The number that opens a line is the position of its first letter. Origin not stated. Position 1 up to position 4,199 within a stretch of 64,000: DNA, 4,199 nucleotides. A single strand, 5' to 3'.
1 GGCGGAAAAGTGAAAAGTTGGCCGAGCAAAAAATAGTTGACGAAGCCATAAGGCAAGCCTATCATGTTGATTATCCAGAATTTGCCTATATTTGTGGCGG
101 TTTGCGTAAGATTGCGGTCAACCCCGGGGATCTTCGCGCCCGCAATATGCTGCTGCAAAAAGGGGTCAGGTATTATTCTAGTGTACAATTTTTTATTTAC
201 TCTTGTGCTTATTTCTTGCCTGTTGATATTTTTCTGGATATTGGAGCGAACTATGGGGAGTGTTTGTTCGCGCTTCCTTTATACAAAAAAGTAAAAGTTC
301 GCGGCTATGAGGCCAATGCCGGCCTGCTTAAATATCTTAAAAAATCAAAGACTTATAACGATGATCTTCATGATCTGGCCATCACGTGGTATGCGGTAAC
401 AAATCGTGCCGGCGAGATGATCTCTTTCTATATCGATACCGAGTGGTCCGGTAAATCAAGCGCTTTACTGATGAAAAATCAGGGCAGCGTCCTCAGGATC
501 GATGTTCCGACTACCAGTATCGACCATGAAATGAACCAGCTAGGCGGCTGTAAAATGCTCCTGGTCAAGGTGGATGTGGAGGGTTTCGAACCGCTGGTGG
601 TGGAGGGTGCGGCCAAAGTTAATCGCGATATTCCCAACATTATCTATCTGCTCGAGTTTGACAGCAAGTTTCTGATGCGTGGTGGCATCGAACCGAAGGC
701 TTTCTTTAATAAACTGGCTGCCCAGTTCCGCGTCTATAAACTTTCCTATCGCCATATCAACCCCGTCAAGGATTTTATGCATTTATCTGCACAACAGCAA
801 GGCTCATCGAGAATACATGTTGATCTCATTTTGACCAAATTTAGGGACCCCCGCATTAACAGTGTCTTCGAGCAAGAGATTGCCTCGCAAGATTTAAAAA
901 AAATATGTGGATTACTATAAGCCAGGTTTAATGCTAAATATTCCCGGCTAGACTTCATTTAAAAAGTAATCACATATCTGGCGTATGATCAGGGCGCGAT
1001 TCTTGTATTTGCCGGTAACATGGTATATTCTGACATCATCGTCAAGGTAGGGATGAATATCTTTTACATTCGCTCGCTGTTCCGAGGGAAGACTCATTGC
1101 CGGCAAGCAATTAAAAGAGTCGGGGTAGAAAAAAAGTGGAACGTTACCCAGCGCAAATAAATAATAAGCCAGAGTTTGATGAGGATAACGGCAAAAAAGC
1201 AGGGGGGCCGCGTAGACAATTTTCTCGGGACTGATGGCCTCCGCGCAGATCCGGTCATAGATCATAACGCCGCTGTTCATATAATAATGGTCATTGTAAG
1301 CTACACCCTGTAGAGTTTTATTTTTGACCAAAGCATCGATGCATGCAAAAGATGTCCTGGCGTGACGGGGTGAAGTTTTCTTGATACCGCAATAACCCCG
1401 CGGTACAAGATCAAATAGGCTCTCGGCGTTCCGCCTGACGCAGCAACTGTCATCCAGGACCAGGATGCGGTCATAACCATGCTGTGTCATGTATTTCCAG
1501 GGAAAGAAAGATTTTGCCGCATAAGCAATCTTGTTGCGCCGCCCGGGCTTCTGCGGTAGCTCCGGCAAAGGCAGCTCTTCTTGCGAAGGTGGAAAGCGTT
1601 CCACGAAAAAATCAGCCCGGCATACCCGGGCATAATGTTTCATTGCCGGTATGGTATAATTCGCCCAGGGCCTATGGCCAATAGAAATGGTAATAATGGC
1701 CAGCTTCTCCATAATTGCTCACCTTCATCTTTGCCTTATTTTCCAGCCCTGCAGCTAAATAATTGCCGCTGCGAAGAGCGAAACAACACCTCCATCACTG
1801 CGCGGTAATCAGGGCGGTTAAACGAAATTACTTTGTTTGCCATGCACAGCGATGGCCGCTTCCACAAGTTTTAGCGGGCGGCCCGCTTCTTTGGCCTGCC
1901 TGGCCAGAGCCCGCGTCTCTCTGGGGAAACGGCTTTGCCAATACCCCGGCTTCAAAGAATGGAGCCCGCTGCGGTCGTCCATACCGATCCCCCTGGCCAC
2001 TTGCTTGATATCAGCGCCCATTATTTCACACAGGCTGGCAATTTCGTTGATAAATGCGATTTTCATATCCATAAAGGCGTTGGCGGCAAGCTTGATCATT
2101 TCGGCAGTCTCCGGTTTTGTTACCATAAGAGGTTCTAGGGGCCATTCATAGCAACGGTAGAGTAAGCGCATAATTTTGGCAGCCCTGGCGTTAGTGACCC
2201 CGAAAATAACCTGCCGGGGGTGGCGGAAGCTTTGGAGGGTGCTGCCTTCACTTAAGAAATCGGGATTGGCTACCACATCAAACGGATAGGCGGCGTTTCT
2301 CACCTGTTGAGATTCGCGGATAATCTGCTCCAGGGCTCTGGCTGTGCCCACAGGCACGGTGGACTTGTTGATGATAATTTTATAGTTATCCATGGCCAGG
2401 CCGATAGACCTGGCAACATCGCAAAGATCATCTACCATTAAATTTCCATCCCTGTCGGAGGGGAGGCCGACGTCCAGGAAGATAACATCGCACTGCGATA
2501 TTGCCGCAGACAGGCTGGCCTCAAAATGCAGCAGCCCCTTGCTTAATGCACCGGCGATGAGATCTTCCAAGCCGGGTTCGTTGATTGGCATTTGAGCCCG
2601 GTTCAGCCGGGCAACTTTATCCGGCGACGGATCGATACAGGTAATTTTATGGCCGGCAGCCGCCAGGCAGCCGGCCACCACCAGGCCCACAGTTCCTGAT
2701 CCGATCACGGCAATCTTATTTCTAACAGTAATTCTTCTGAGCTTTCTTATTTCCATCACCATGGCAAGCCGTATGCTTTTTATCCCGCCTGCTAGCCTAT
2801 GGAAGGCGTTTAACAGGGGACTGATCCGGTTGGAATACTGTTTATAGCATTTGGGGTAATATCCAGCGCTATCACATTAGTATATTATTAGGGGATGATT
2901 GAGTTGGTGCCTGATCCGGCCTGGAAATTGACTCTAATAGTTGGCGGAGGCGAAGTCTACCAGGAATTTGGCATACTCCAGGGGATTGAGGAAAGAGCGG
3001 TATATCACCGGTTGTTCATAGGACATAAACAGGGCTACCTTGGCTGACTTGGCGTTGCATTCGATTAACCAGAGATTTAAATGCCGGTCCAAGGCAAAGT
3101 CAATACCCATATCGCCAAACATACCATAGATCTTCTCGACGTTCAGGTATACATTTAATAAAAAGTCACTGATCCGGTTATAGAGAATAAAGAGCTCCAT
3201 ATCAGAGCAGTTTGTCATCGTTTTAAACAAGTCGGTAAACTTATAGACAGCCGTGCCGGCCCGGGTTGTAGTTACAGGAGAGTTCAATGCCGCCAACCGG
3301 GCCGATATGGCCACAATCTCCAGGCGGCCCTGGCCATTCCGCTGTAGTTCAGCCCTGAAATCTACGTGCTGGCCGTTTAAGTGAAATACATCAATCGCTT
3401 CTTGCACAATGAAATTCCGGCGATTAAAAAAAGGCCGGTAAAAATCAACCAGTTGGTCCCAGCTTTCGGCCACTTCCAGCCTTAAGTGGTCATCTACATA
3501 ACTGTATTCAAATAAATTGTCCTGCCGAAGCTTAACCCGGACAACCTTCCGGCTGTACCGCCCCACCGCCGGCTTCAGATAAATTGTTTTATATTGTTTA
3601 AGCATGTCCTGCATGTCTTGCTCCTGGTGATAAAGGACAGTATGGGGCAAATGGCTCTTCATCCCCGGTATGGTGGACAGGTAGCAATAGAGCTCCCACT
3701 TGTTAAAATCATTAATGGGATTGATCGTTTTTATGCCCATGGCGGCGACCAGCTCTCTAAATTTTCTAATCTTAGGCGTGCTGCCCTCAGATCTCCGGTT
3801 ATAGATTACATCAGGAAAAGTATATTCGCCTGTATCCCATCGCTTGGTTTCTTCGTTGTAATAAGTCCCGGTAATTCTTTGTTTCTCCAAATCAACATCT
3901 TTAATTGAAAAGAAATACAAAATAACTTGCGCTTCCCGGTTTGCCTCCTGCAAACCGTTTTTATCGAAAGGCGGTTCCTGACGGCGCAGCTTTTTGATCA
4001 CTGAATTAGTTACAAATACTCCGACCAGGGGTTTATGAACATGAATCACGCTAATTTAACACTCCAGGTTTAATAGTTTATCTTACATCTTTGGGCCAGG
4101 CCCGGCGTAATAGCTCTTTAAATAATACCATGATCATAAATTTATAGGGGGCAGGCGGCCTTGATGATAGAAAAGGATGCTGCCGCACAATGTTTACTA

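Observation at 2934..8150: Locus A: two YheC/YheD-type ATP-grasp genes coupled to two MurF-type Mur ligases, outside any cell-wall (dcw) context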

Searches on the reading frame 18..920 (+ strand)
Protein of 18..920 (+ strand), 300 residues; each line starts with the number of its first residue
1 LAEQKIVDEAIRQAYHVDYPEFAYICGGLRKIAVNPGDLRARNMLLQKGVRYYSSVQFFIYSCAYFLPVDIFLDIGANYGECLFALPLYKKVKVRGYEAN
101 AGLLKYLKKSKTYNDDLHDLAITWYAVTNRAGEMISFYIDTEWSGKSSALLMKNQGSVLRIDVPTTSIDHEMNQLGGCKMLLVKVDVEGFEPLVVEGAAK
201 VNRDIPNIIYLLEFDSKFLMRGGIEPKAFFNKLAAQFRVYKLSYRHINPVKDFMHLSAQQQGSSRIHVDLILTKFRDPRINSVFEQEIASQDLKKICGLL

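Call 3: search_protein_families(library=pfam, proteins=[window:18-920:+], max_evalue=0.01)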
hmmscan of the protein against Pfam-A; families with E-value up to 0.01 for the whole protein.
window:18-920:+ (300 aa): 1 family
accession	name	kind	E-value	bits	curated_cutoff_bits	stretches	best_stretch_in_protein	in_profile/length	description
PF05050.19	Methyltransf_21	-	7.1e-06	26.7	22.7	1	74-210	1-145/173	Methyltransferase FkbM domain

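Call 10: search_protein_families(library=ncbifam, proteins=[window:18-920:+], max_evalue=0.001)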
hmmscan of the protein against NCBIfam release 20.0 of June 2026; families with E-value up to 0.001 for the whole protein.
window:18-920:+ (300 aa): 1 family
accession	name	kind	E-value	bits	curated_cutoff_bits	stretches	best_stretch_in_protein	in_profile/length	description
TIGR01444.1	fkbM_fam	subfamily_domain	7.9e-16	58.8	37.7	1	72-210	2-140/143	FkbM family methyltransferase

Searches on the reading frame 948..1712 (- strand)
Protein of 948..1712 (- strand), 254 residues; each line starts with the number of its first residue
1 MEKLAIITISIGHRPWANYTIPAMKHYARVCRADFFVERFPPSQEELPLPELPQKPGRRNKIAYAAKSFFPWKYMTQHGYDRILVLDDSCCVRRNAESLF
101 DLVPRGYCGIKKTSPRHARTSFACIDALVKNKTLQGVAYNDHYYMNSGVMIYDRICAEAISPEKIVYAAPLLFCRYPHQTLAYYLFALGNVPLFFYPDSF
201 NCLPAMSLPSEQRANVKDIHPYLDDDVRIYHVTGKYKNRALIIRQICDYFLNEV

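Call 3: search_protein_families(library=pfam, proteins=[window:948-1712:-], max_evalue=0.01)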
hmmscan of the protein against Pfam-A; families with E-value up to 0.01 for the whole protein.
window:948-1712:- (254 aa): 0 families

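Call 10: search_protein_families(library=ncbifam, proteins=[window:948-1712:-], max_evalue=0.001)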
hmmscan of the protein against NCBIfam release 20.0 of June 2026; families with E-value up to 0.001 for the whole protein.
window:948-1712:- (254 aa): 0 families

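Call 44: search_protein_families(library=pfam, proteins=[window:948-1712:-], max_evalue=10)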
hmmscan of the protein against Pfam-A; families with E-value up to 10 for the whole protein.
window:948-1712:- (254 aa): 1 family
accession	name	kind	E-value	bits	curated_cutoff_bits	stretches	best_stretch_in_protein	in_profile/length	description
PF20691.3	TAGT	-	0.12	12.7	27.5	1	51-97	50-98/205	TET-Associated Glycosyltransferase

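Call 55: search_solved_structures(query=window:948-1712:-, max_evalue=10, show_alignments=2)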
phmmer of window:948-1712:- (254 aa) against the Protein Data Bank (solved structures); distinct sequences matched with E-value up to 10: 0.

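Call 77: search_protein_representatives(protein=window:948-1712:-)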
Query: 254 residues. Proteins with E-value up to 0.001 (for the whole library): 153; up to 1e-10: 91; up to 1e-30: 46. The best 150 are listed.
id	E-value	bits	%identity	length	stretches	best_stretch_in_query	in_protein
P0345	3.2e-71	256.2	46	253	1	5-250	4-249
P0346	6.0e-71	255.3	46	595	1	2-251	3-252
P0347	1.4e-67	244.2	48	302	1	2-252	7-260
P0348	1.8e-67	243.9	45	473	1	2-251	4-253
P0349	5.2e-63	229.3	47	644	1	4-250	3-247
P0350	9.2e-62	225.2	44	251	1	3-243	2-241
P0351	2.5e-60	220.5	43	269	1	2-253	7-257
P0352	3.3e-60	220.1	43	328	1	5-247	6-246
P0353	3.8e-59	216.6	43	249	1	9-250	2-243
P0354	6.6e-59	215.8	43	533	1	3-246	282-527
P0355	1.0e-58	215.2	45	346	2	2-132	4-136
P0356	4.6e-58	213.1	43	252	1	1-250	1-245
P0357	1.2e-57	211.7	79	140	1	1-113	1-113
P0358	3.8e-57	210.0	49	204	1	61-253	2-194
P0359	8.5e-56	205.6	41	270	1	2-249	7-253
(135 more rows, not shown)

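Call 79: search_protein_families(library=pfam, alignment_id=A3, max_evalue=0.001)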
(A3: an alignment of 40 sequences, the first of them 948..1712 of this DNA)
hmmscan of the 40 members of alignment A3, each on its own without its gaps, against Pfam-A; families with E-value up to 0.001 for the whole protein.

A. member 1, window:948-1712:- (254 aa): 0 families

B. families by the number of members that match (of 40 scanned): 24 families
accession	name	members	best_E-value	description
PF09258.16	Glyco_transf_64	10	5.6e-16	Glycosyl transferase family 64 domain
PF01501.26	Glyco_transf_8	9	1.8e-12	Glycosyl transferase family 8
PF13649.12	Methyltransf_25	4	3.2e-07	Methyltransferase domain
PF05050.19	Methyltransf_21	3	2.1e-10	Methyltransferase FkbM domain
PF08242.18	Methyltransf_12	3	4.2e-09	Methyltransferase domain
PF00535.33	Glycos_transf_2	2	2.7e-18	Glycosyl transferase family 2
PF21729.3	IRX15_IRX15L_GXM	2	3e-11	IRX15/IRX15L/GXM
PF08241.18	Methyltransf_11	2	1.7e-05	Methyltransferase domain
PF03016.20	Exostosin_GT47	1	1.3e-21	Exostosin GT47 domain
PF11913.13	DUF3431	1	2.1e-14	Protein of unknown function (DUF3431)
PF04777.18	Evr1_Alr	1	8.6e-14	Erv1 / Alr family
PF00534.26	Glycos_transf_1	1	2.1e-11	Glycosyl transferases group 1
PF03407.22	Nucleotid_trans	1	2.4e-11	Nucleotide-diphospho-sugar transferase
PF13692.12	Glyco_trans_1_4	1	8.9e-11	Glycosyl transferases group 1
PF05704.18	Caps_synth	1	2.4e-08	Capsular polysaccharide synthesis protein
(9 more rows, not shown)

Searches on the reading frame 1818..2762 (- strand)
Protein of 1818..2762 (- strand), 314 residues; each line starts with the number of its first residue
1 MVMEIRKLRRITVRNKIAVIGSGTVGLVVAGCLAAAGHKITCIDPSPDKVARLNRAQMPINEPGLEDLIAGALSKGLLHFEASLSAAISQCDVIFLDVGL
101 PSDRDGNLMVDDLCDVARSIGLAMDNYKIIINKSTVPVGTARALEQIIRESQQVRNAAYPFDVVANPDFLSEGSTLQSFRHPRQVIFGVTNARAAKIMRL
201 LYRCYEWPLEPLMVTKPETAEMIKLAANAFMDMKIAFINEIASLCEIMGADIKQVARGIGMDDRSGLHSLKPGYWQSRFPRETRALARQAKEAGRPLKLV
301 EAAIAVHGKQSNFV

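Call 3: search_protein_families(library=pfam, proteins=[window:1818-2762:-], max_evalue=0.01)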
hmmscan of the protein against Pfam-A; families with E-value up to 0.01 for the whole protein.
window:1818-2762:- (314 aa): 15 families
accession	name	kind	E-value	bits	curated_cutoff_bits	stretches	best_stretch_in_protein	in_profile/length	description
PF03721.20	UDPG_MGDP_dh_N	-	5.2e-48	163.5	27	1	16-199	2-185/187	UDP-glucose/GDP-mannose dehydrogenase family, NAD binding domain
PF00984.24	UDPG_MGDP_dh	-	4.1e-25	88.2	25.4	1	218-306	1-91/94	UDP-glucose/GDP-mannose dehydrogenase family, central domain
PF02558.23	ApbA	-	6.8e-07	29.5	22.2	1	17-67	1-49/150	Ketopantoate reductase PanE/ApbA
PF03446.21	NAD_binding_2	-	9.5e-06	26.1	21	1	16-151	1-110/161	NAD binding domain of 6-phosphogluconate dehydrogenase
PF03807.23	F420_oxidored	-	1.9e-05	25.6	21.6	1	16-98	1-67/94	NADP oxidoreductase coenzyme F420-dependent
PF02737.24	3HCDH_N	-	5.7e-05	23.5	22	1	16-55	1-40/180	3-hydroxyacyl-CoA dehydrogenase, NAD binding domain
PF00070.33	Pyr_redox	-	0.00015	22.6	22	1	16-47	1-32/82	Pyridine nucleotide-disulphide oxidoreductase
PF01210.29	NAD_Gly3P_dh_N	-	0.00022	21.7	23.1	1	16-98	1-77/158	NAD-dependent glycerol-3-phosphate dehydrogenase N-terminus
PF02254.24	TrkA_N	-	0.0004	21.1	23.8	1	17-57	1-41/116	TrkA-N domain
PF07992.20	Pyr_redox_2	-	0.00045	20.2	26.1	1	6-48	134-176/291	Pyridine nucleotide-disulphide oxidoreductase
PF03435.24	Sacchrp_dh_NADP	-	0.001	19.8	25.1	1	17-56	1-42/129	Saccharopine dehydrogenase NADP binding domain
PF01266.30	DAO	-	0.0015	18.6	27.9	1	16-46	1-31/353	FAD dependent oxidoreductase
PF02826.25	2-Hacid_dh_C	-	0.0027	17.5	25.1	0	15-57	37-79/178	D-isomer specific 2-hydroxyacid dehydrogenase, NAD binding domain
PF01262.27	AlaDh_PNT_C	-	0.0064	16.4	23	0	14-104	28-106/214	Alanine dehydrogenase/PNT, C-terminal domain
PF13450.12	NAD_binding_8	-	0.0089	16.7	21.9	0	19-47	1-29/68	NAD(P)-binding Rossmann-like domain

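Call 10: search_protein_families(library=ncbifam, proteins=[window:1818-2762:-], max_evalue=0.001)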
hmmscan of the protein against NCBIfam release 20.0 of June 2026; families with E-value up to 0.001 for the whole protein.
window:1818-2762:- (314 aa): 22 families
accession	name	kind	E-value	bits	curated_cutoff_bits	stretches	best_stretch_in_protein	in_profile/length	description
NF047673.2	TeichurnBiosyTuaD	equivalog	1.5e-79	268.2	700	1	15-311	2-294/439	UDP-glucose 6-dehydrogenase TuaD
TIGR03026.1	NDP-sugDHase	subfamily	7.2e-76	255.6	189.8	1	16-311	2-297/413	nucleotide sugar dehydrogenase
NF041297.1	UDPGDh_AglM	equivalog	2.5e-57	194.7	670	1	16-311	2-301/429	UDP-glucose 6-dehydrogenase AglM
NF011631.0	PRK15057.1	equivalog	4.8e-27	95.1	757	1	16-289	2-264/388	UDP-glucose 6-dehydrogenase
NF040825.1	UDPMaNacDH_Arch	equivalog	5.4e-26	91.4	750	1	16-274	2-254/418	UDP-N-acetyl-D-mannosamine dehydrogenase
NF008286.0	PRK11064.1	equivalog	1.7e-24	86.2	459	1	15-256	4-244/420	UDP-N-acetyl-D-mannosamine dehydrogenase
TIGR00745.1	apbA_panE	subfamily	5.6e-06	25.8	141.35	1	16-66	1-50/305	2-dehydropantoate 2-reductase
NF042925.1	FHMPC_DH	equivalog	7.6e-06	25.4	500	1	16-98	2-85/304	5-formyl-3-hydroxy-2-methylpyridine 4-carboxylate 5-dehydrogenase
NF000942.0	PRK00094.1-4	subfamily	3.6e-05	23.1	257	1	15-154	3-127/334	NAD(P)H-dependent glycerol-3-phosphate dehydrogenase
NF011729.0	PRK15182.1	equivalog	7.5e-05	21.7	592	1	15-261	7-245/425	Vi polysaccharide biosynthesis UDP-N-acetylglucosamine C-6 dehydrogenase TviB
NF009409.0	PRK12770.1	subfamily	0.0001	21.5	343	1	13-47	17-51/360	putative glutamate synthase subunit beta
NF004783.0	PRK06129.1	equivalog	0.00011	21.8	347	1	15-55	3-43/315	3-hydroxyacyl-CoA dehydrogenase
NF000939.0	PRK00094.1-1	equivalog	0.0002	20.5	473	1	14-172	5-145/339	NAD(P)H-dependent glycerol-3-phosphate dehydrogenase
NF005691.0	PRK07494.1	equivalog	0.0002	20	459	1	15-50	9-44/404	UbiH/UbiF family hydroxylase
NF005716.0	PRK07531.1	equivalog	0.00046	19.1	592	1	12-95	2-85/495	carnitine 3-dehydrogenase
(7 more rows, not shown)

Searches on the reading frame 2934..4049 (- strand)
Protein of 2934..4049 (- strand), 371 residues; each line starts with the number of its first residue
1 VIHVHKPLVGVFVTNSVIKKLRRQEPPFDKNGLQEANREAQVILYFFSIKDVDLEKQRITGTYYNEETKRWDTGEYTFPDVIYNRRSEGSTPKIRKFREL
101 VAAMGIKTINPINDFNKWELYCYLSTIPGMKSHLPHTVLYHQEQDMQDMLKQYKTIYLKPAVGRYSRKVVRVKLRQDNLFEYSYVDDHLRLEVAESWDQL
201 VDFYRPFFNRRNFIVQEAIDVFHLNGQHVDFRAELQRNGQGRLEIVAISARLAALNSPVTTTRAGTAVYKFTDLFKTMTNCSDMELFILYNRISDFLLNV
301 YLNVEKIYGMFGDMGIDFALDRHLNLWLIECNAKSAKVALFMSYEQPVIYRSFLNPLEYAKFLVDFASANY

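Call 3: search_protein_families(library=pfam, proteins=[window:2934-4049:-], max_evalue=0.01)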
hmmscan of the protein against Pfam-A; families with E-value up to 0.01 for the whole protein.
window:2934-4049:- (371 aa): 1 family
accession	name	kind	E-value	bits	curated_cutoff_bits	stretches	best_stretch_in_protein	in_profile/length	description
PF14398.11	ATPgrasp_YheCD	-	1e-64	218.7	26.8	1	106-363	2-255/255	YheC/D like ATP-grasp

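Call 10: search_protein_families(library=ncbifam, proteins=[window:2934-4049:-], max_evalue=0.001)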
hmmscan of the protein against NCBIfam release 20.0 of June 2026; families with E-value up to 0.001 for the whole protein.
window:2934-4049:- (371 aa): 0 families
